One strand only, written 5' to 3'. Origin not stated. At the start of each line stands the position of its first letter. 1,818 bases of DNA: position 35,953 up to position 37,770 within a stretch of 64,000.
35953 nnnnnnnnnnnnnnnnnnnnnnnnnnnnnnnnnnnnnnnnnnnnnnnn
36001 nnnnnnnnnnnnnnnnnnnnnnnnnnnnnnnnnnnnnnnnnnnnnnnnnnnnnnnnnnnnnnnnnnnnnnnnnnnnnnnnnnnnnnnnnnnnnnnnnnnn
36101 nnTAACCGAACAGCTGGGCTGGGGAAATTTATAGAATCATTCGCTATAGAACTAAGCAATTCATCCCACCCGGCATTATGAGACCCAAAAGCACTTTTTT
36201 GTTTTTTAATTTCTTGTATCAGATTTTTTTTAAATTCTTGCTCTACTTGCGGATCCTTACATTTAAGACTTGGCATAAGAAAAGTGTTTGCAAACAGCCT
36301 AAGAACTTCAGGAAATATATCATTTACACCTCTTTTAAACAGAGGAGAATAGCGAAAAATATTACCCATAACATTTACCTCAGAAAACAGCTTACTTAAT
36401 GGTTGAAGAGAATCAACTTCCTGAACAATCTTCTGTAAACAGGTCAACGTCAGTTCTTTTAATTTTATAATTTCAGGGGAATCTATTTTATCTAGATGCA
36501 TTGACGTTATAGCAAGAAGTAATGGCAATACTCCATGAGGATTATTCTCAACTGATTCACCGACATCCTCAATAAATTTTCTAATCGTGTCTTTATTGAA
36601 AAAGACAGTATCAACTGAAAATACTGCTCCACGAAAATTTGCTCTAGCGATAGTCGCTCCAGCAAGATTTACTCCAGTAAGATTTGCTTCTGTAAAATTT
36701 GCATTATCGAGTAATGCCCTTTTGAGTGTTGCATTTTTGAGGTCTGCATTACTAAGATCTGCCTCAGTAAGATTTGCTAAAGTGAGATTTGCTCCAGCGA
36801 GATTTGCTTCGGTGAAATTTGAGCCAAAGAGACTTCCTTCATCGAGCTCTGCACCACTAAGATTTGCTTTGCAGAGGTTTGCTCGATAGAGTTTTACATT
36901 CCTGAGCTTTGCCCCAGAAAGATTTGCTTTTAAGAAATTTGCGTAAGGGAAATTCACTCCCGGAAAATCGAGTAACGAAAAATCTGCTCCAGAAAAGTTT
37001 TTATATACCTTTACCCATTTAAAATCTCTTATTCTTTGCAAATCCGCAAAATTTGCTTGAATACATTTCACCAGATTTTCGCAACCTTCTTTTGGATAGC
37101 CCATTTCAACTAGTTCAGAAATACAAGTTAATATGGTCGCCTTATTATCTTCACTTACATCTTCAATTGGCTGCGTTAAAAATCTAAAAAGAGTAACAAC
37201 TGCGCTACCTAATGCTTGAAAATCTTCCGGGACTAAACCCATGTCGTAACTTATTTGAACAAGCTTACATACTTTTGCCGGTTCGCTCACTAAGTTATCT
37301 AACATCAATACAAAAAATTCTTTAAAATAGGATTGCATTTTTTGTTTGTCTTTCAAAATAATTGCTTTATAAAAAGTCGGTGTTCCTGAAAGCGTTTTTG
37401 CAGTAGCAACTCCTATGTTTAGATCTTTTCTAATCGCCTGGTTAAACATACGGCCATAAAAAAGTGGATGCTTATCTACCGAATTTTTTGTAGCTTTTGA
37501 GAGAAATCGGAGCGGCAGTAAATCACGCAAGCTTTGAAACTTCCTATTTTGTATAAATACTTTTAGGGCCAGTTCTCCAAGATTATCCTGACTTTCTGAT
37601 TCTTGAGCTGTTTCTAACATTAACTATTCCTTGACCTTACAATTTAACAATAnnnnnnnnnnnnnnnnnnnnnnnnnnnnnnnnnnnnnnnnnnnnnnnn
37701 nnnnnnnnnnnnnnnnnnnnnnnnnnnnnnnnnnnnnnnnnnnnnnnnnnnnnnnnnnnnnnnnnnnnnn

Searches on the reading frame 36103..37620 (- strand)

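Call 46: search_protein_families(library=pfam, proteins=[window:36103-37620:-], max_evalue=0.00001)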
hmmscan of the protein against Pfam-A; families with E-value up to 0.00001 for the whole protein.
window:36103-37620:- (506 aa): 3 families
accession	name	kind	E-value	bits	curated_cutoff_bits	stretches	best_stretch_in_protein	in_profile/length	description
PF00805.28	Pentapeptide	-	2.2e-29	101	20.2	4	264-300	3-39/40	Pentapeptide repeats (8 copies)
PF13599.13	Pentapeptide_4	-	1e-15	58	38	2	266-329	15-78/78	Pentapeptide repeat region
PF13576.12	Pentapeptide_3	-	3.2e-11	43.7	27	0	302-340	4-44/48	Pentapeptide repeats (9 copies)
